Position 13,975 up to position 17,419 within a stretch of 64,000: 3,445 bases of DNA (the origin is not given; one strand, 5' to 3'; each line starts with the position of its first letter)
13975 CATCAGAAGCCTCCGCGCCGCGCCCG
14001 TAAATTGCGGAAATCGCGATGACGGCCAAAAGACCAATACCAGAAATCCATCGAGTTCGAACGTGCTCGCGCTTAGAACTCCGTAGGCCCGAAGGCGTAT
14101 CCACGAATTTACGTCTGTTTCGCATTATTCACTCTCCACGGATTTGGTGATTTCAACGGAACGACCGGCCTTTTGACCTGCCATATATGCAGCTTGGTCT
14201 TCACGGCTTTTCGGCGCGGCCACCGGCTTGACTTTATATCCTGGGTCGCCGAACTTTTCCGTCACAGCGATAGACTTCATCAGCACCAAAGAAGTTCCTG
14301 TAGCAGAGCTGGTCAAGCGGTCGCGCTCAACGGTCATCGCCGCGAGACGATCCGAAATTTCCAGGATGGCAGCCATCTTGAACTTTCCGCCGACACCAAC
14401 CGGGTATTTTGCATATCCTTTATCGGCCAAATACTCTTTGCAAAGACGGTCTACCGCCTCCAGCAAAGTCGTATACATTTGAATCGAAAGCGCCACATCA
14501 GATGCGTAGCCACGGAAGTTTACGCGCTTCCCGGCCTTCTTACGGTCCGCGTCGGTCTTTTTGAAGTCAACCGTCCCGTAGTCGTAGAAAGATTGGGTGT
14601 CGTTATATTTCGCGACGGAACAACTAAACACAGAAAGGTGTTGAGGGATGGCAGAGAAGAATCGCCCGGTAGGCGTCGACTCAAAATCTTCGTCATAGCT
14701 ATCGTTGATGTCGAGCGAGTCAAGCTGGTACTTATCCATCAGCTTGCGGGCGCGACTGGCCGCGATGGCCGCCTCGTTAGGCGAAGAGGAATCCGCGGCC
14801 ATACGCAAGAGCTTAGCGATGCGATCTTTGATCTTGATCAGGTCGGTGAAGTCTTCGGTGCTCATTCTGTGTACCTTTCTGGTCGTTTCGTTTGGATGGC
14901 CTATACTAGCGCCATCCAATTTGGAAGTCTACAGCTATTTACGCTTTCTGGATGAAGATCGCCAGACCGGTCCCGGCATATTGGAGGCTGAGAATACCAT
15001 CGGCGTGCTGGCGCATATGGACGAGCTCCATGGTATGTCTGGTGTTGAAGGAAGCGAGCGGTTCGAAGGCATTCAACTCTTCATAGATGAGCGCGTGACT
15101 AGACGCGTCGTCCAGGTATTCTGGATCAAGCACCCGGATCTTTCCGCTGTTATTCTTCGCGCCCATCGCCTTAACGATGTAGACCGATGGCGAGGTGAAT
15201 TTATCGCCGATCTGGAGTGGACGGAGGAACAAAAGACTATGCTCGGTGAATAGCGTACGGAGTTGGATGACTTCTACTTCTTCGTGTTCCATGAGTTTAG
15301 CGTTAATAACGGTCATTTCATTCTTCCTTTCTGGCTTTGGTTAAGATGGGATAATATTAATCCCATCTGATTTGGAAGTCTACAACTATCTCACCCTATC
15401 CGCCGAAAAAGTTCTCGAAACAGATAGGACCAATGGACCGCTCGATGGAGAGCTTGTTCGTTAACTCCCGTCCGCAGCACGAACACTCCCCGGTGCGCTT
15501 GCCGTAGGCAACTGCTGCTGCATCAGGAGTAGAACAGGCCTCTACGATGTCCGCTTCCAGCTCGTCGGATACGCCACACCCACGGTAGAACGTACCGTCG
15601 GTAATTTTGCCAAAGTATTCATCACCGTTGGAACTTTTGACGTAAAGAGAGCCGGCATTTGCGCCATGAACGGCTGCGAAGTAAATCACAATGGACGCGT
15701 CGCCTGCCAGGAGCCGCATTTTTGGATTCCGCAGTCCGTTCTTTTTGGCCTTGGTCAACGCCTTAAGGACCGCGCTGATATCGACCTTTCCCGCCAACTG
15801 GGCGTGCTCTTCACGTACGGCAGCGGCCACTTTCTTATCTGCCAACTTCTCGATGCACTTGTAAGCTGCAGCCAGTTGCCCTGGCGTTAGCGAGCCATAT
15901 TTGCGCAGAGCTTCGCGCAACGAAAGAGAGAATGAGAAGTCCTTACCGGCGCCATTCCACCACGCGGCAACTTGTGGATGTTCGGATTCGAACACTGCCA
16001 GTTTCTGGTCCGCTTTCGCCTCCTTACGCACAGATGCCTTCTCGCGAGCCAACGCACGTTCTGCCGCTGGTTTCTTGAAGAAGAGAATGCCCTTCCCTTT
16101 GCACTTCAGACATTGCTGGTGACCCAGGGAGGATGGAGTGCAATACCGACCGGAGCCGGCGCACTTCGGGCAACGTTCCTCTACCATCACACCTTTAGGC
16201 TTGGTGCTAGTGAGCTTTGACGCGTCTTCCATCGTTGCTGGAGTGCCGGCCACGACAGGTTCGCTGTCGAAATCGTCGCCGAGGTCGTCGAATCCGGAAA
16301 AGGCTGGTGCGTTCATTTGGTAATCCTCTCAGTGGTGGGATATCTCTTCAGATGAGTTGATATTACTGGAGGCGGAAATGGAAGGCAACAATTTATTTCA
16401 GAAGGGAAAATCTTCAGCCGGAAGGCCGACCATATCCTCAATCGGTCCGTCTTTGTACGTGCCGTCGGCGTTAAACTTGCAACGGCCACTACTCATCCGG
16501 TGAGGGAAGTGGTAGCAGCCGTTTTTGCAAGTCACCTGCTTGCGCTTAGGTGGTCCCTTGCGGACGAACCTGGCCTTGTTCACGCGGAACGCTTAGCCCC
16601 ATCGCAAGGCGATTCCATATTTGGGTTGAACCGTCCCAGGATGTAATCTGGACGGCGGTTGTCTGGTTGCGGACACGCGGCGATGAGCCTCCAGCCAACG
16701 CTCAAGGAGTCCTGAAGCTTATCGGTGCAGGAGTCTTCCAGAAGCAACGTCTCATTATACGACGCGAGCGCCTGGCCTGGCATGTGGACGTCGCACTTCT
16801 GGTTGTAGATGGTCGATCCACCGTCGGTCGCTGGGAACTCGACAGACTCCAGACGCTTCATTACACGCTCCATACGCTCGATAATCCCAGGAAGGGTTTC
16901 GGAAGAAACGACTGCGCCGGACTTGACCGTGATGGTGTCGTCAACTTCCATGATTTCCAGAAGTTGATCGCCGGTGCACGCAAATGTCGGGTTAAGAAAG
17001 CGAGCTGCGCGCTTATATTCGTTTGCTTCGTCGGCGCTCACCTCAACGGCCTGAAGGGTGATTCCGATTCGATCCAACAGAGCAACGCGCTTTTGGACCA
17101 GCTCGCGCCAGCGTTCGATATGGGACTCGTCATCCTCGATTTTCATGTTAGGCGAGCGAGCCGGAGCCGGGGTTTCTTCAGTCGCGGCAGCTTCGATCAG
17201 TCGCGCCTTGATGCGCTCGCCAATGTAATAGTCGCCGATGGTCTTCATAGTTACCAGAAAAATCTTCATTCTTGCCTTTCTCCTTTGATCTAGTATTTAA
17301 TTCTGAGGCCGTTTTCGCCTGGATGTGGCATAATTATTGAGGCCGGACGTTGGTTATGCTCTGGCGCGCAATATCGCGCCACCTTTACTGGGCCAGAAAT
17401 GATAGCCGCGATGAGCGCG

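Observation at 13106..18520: Minus-strand accessory island inserted between terminase and portal, using the early promoter family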

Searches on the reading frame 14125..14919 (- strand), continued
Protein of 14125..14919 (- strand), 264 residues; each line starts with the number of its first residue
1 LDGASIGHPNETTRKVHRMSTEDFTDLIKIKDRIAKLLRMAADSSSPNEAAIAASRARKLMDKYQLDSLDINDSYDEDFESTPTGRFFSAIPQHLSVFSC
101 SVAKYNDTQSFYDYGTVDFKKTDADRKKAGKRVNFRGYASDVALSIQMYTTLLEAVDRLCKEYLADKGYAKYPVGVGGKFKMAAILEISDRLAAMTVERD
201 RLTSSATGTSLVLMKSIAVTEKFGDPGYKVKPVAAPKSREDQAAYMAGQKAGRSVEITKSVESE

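Call 39: find_encoding_contigs(protein=P0002, flank=10000, max_places=3)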
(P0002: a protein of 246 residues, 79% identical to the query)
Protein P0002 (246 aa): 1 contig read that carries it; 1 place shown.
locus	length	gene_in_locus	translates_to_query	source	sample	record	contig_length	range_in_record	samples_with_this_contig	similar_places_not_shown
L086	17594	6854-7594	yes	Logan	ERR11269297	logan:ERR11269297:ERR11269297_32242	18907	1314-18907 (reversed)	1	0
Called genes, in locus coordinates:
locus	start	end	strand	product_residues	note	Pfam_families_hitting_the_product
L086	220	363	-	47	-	-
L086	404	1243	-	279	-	PF04233:Phage_Mu_F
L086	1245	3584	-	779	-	PF06381:Phage_portal_3, PF18823:InPase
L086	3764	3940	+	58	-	-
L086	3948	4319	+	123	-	-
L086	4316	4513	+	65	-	-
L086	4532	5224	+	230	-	-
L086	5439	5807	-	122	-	-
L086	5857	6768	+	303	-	PF19474:DUF6011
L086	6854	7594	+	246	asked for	PF10979:DUF2786, PF23771:DUF7168 (weak)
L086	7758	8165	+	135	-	-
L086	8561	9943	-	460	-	PF04466:Terminase_3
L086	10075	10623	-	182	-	PF11133:Phage_head_fibr (weak)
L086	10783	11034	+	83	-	-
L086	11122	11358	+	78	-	-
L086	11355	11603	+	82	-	-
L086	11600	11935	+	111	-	-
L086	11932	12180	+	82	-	-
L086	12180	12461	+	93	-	-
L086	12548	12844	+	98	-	-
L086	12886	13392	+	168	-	-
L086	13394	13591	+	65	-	-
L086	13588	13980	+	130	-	-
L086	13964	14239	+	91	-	PF24043:DUF7352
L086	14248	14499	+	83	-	-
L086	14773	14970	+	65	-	-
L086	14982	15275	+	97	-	-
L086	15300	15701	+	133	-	-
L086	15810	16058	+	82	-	-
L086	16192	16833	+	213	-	-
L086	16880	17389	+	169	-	-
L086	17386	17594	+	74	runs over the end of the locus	-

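Call 53: predict_structure(alignment_id=A1)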
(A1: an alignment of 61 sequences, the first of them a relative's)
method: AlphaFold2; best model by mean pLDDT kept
length: 246 residues; sequences in the alignment: 61
mean_pLDDT: 87.4   pTM: 0.74
mean pLDDT of the five models: 87.4, 87.0, 86.9, 85.5, 82.3
residues with pLDDT >= 90: 149; 70-90: 63; 50-70: 27; < 50: 7
segments of 3 or more residues with pLDDT < 50: 243-246
pLDDT, mean of each block of 10 residues (from residue 1): 62 83 84 89 84 66 96 96 97 94 68 96 96 97 97 95 98 94 71 78 96 93 98 95 48
secondary structure, 60 per line:
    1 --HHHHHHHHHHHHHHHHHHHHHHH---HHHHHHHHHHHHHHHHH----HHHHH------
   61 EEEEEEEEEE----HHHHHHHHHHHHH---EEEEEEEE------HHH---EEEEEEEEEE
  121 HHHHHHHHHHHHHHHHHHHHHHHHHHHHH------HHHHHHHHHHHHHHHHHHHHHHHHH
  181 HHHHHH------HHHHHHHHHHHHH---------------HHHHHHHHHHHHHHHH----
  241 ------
elements in order: H3-25 H29-45 H50-54 E61-70 H75-87 E91-98 E111-120 H121-149 H156-186 H193-205 H221-236

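Call 61: search_protein_families(library=padloc, proteins=[window:14125-14865:-], max_evalue=0.01)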
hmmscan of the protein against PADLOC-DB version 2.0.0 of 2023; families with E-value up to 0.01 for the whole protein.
window:14125-14865:- (246 aa): 0 families

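Call 118: search_protein_families(library=ncbifam, proteins=[window:14125-14865:-], max_evalue=0.01)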
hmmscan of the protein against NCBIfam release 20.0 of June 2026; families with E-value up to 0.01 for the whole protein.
window:14125-14865:- (246 aa): 0 families

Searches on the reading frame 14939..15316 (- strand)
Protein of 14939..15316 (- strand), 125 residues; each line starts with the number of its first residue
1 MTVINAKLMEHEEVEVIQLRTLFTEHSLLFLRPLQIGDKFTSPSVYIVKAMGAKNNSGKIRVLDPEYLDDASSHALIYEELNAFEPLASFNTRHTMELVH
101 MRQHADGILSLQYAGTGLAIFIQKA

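Call 4: search_protein_families(library=pfam, proteins=[window:14939-15316:-], max_evalue=0.1)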
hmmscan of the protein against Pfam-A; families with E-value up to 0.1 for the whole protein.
window:14939-15316:- (125 aa): 0 families

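Call 16: search_protein_families(library=phrogs, proteins=[window:14939-15316:-], max_evalue=0.01)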
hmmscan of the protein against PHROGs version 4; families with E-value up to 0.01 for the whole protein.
window:14939-15316:- (125 aa): 0 families

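Call 61: search_protein_families(library=padloc, proteins=[window:14939-15316:-], max_evalue=0.01)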
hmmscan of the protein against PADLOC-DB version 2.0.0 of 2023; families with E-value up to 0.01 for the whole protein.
window:14939-15316:- (125 aa): 0 families

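Call 83: search_protein_representatives(protein=window:14939-15316:-)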
Query: 125 residues. Proteins with E-value up to 0.001 (for the whole library): 2; up to 1e-10: 2; up to 1e-30: 1. The best 2 are listed.
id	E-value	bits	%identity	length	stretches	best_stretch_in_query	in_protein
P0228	3.8e-75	265.7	100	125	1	1-125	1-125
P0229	2.2e-25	105.5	53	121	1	3-122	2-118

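Call 84: find_encoding_contigs(protein=P0229, flank=8000, max_places=3)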
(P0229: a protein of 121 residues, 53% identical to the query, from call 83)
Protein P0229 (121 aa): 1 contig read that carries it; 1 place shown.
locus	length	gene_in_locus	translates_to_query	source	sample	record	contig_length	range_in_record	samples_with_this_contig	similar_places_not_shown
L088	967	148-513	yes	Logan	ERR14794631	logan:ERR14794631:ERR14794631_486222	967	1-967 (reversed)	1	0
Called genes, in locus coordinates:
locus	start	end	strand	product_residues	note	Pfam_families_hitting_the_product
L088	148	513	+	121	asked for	-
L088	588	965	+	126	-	?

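Call 118: search_protein_families(library=ncbifam, proteins=[window:14939-15316:-], max_evalue=0.01)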
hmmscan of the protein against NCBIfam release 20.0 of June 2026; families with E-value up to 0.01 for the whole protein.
window:14939-15316:- (125 aa): 1 family
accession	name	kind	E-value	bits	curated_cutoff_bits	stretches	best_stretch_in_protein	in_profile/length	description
NF040621.1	Dietz_HadA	exception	0.00048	20.5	200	1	5-44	52-91/132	(3R)-hydroxyacyl-ACP dehydratase subunit HadA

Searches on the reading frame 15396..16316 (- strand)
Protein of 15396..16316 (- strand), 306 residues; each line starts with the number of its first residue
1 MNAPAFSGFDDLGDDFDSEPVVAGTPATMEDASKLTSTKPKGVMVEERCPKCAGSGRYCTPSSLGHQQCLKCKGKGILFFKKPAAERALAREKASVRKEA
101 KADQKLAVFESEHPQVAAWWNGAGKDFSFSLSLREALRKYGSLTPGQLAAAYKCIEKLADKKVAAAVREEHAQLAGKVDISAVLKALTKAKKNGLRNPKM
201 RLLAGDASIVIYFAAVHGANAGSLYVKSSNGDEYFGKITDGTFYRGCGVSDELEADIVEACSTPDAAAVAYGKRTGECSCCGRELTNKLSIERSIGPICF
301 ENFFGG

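Call 4: search_protein_families(library=pfam, proteins=[window:15396-16316:-], max_evalue=0.1)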
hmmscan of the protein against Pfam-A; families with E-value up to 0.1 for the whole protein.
window:15396-16316:- (306 aa): 4 families
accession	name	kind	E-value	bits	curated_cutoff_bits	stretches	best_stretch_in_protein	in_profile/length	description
PF19474.4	DUF6011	-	7.5e-12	45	26.6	1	268-300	1-33/37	Family of unknown function (DUF6011)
PF15777.11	Anti-TRAP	-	0.00023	21.5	32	1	45-78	9-42/59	Tryptophan RNA-binding attenuator protein inhibitory protein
PF00684.25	DnaJ_CXXCXGXG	-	0.003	18.2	32.7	1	37-76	32-65/65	DnaJ central domain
PF03589.19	Antiterm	-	0.0036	17.9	26.7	0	35-57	18-40/87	Antitermination protein Q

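Call 16: search_protein_families(library=phrogs, proteins=[window:15396-16316:-], max_evalue=0.01)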
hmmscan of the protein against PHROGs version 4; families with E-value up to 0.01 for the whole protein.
window:15396-16316:- (306 aa): 8 families
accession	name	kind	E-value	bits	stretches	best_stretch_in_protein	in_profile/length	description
phrog_4046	-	unknown function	2e-99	333.9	1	3-305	4-301/301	-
phrog_636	-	unknown function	1.3e-12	49.5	1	231-305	156-234/254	-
phrog_6032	-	unknown function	8.7e-10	39.8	1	258-302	229-273/296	-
phrog_25989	-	unknown function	4.4e-05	24.7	1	277-305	4-32/70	-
phrog_32167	-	unknown function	0.0003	21.6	1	47-106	155-215/285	-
phrog_4095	-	unknown function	0.00032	21.4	1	43-102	31-100/234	-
phrog_6060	-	transcription regulation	0.0047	17.8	1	44-77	11-48/61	anti-termination protein Q-like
phrog_37598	-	unknown function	0.0055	17.6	1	45-107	54-117/163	-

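Call 18: search_dna_similar(query=window:15396-16316:-, collection=phages, mode=protein, max_rows=40, rows=spread)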
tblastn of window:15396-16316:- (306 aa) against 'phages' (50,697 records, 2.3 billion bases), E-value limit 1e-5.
Records with a match: 347; places in all: 348; records where one place covers at least 80% of the query: 326.
Best place of each record, by identity: <60% 347.
By first word of the organism name: Pseudomonas 296; Rhizobium 18; Caulobacter 8; Pbunalikevirus 4; Gordonia 4; Synechococcus 3; Ralstonia 2; Erythrobacter 2; Sphingobium 2; Achromobacter 2; and 4 more.
By host as written in the record: Pseudomonas aeruginosa 119; Pseudomonas aeruginosa PAO1 86; Pseudomonas sp. 28; - 26; Pseudomonas aeruginosa PA14 8; Caulobacter vibrioides CB15 6; Pseduomonas aeruginosa 5; Rhizobium etli GR56 5; and 45 more.
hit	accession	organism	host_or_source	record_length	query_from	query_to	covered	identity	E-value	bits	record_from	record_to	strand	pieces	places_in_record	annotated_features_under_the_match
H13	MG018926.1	Pseudomonas phage tabernarius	Pseudomonas syringae pv. avii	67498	1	304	99%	51.0%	1e-72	248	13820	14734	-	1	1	hypothetical protein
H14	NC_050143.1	Pseudomonas phage datas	Pseudomonas aeruginosa PAO1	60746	26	305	92%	44.1%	1e-57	205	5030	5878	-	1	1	DUF6011 domain-containing protein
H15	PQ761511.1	Pseudomonas phage PCCM_PaP001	Pseudomonas aeruginosa PAO1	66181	26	305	92%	44.1%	1e-57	205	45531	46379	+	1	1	DUF6011 domain-containing protein | hypothetical protein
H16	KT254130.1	Pbunalikevirus phiVader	Chyrseobacterium sp.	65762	26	305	92%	43.7%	1e-57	205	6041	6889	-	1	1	hypothetical protein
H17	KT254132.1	Pbunalikevirus phiHabibi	Chyrseobacterium sp.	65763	26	305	92%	43.7%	1e-57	205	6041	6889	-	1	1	hypothetical protein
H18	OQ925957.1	Pseudomonas phage C_MDJ-2023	Pseudomonas aeruginosa CN573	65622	26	305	92%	43.7%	1e-57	205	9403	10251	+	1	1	hypothetical protein (x2)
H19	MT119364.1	Pseudomonas phage elmo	Pseudomonas aeruginosa PAO1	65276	26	305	92%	43.7%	5e-57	203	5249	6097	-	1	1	hypothetical protein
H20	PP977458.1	Pseudomonas phage vB_PaeM_4005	Pseudomonas aeruginosa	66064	26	305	92%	43.4%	4e-57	203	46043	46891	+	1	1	record has no annotation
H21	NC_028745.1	Pseudomonas phage DL60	Pseudomonas aeruginosa PAO1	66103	26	305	92%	43.1%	1e-56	202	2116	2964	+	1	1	hypothetical protein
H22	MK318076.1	Pseudomonas phage vB_PaeM_fHoPae01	Pseudomonas aeruginosa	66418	25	305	92%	42.5%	1e-58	208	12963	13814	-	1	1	hypothetical protein (x2)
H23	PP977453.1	Pseudomonas phage vB_PaeM_1649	Pseudomonas aeruginosa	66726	26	305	92%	42.7%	3e-58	207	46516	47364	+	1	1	record has no annotation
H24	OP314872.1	Pseudomonas phage Kara-mokiny_kep-wari_Wadjak_3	Pseudomonas aeruginosa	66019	26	305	92%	42.3%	7e-59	209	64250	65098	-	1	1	hypothetical protein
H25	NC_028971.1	Pseudomonas phage DL68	Pseudomonas aeruginosa PAO1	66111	26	305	92%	42.3%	9e-59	208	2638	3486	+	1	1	DUF6011 domain-containing protein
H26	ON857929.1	Pseudomonas phage vB_PaeM_FBPa10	Pseudomonas sp.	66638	26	305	92%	42.3%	1e-58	208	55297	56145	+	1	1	hypothetical protein (x2)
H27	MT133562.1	Pseudomonas phage willy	Pseudomonas aeruginosa PAO1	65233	26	305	92%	42.3%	2e-58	207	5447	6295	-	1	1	hypothetical protein (x2)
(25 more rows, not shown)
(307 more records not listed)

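Call 36: search_solved_structures(query=window:15396-16316:-, max_evalue=1)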
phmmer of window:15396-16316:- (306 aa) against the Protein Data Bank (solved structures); distinct sequences matched with E-value up to 1: 2.
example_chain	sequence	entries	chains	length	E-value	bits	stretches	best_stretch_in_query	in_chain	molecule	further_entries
3lcz_A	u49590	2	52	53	0.41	13.5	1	45-80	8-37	Inhibitor of TRAP, regulated by T-BOX (Trp) sequence RtpA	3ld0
1y74_A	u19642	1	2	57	0.58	13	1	122-180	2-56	lin 7 homolog b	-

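Call 41: find_homologous_proteins(query=window:15396-16316:-, max_evalue=0.00001)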
Query window:15396-16316:- (306 aa): 107 proteins with E <= 0.00001 among 8000 candidates.
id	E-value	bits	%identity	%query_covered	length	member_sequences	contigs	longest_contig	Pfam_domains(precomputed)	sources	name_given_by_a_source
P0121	1.3e-201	687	100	100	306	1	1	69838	PF19474.5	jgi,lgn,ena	-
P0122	1.8e-144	499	73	98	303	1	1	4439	PF19474.5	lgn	-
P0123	4.7e-113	396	63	99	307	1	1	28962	PF19474.5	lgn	-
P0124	5.9e-111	389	61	98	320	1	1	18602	PF19474.5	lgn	-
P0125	9.4e-105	369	59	99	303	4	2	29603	PF19474.5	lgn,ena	-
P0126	8.5e-101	356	55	100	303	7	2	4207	PF19474.5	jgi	jgi:hypothetical protein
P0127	5.3e-100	353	55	100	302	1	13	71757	PF19474.5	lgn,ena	-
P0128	6.5e-99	349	56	93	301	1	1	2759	PF19474.5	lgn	-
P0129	1.1e-97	345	56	99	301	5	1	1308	PF19474.5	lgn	-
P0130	1.5e-93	332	55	97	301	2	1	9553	PF19474.5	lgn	-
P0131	2.4e-93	331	54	99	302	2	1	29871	PF27659.1,PF19474.5,PF15777.11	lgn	-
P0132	1.0e-91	326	54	98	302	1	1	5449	PF27659.1,PF19474.5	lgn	-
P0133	2.5e-91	324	56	97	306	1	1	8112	PF19474.5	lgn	-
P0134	4.1e-84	301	50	100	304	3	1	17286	PF19474.5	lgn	-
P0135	4.0e-82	294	49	92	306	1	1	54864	PF19474.5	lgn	-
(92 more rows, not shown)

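Call 58: predict_structure(alignment_id=A2)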
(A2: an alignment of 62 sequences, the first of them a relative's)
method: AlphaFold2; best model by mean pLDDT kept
length: 306 residues; sequences in the alignment: 62
mean_pLDDT: 90.0   pTM: 0.68
mean pLDDT of the five models: 90.0, 89.7, 88.7, 88.3, 87.6
residues with pLDDT >= 90: 249; 70-90: 18; 50-70: 35; < 50: 4
segments of 3 or more residues with pLDDT < 50: 1-3
pLDDT, mean of each block of 10 residues (from residue 1): 53 59 63 62 90 90 80 95 95 97 98 98 96 97 98 97 94 94 97 96 98 96 97 96 95 97 95 96 95 93 85
secondary structure, 60 per line:
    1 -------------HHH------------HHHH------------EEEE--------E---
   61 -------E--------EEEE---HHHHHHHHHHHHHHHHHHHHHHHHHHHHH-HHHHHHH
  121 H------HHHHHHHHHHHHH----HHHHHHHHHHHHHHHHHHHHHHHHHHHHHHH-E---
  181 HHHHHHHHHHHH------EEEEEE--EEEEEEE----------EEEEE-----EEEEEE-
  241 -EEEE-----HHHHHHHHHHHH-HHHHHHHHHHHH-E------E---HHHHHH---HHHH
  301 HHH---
elements in order: H29-32 E45-48 E77-80 H84-112 H114-121 H128-140 H145-175 H181-192 E199-204 E207-213 E224-228 E234-239 E242-245 H251-262 H264-275 H288-293 H297-303

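Call 61: search_protein_families(library=padloc, proteins=[window:15396-16316:-], max_evalue=0.01)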
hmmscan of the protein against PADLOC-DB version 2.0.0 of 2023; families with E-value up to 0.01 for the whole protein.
window:15396-16316:- (306 aa): 0 families

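Call 118: search_protein_families(library=ncbifam, proteins=[window:15396-16316:-], max_evalue=0.01)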
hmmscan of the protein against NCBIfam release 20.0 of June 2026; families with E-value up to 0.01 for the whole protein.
window:15396-16316:- (306 aa): 2 families
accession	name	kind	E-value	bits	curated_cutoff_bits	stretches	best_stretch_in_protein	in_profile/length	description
NF058604.1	RtpA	equivalog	0.00021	21.3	65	1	46-77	9-34/50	anti-TRAP protein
TIGR02642.1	phage_xxxx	hypoth_equivalog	0.0096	15.6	101.4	0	43-82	178-213/267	TIGR02642 family protein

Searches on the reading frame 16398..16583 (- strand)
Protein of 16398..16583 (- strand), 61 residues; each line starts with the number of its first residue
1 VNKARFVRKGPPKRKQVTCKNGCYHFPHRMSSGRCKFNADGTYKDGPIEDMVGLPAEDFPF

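Call 4: search_protein_families(library=pfam, proteins=[window:16398-16583:-], max_evalue=0.1)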
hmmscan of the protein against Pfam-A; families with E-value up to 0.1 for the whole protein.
window:16398-16583:- (61 aa): 0 families

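Call 16: search_protein_families(library=phrogs, proteins=[window:16398-16583:-], max_evalue=0.01)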
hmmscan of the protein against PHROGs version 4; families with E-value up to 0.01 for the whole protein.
window:16398-16583:- (61 aa): 2 families
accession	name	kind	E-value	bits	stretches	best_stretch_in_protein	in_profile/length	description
phrog_5016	-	unknown function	1.6e-06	28.8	1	12-36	4-28/79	-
phrog_17384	-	unknown function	9.4e-06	26.8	1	15-58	50-93/98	-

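Call 61: search_protein_families(library=padloc, proteins=[window:16398-16583:-], max_evalue=0.01)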
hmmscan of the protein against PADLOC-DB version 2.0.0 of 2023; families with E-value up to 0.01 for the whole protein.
window:16398-16583:- (61 aa): 0 families

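Call 118: search_protein_families(library=ncbifam, proteins=[window:16398-16583:-], max_evalue=0.01)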
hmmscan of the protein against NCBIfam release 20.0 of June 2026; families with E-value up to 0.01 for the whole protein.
window:16398-16583:- (61 aa): 0 families

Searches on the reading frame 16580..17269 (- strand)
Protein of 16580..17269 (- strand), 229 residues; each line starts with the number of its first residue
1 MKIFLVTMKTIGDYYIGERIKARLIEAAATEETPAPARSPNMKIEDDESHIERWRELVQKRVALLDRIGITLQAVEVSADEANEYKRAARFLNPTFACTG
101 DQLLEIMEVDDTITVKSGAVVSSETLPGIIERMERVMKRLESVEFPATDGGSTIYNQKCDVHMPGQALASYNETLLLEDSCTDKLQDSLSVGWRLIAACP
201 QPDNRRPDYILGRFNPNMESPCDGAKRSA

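Call 4: search_protein_families(library=pfam, proteins=[window:16580-17269:-], max_evalue=0.1)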
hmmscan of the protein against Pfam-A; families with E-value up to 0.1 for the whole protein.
window:16580-17269:- (229 aa): 0 families

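Call 16: search_protein_families(library=phrogs, proteins=[window:16580-17269:-], max_evalue=0.01)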
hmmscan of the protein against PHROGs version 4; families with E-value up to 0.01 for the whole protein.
window:16580-17269:- (229 aa): 2 families
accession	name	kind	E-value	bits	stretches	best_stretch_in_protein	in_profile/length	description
phrog_8380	-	unknown function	2.1e-28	100.6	1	149-220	134-205/212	-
phrog_4796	-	unknown function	5.2e-23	83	1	124-228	104-212/214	-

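Call 61: search_protein_families(library=padloc, proteins=[window:16580-17269:-], max_evalue=0.01)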
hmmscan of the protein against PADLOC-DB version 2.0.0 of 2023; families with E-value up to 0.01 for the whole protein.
window:16580-17269:- (229 aa): 0 families

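Call 118: search_protein_families(library=ncbifam, proteins=[window:16580-17269:-], max_evalue=0.01)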
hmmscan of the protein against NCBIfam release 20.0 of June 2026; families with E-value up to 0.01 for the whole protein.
window:16580-17269:- (229 aa): 0 families
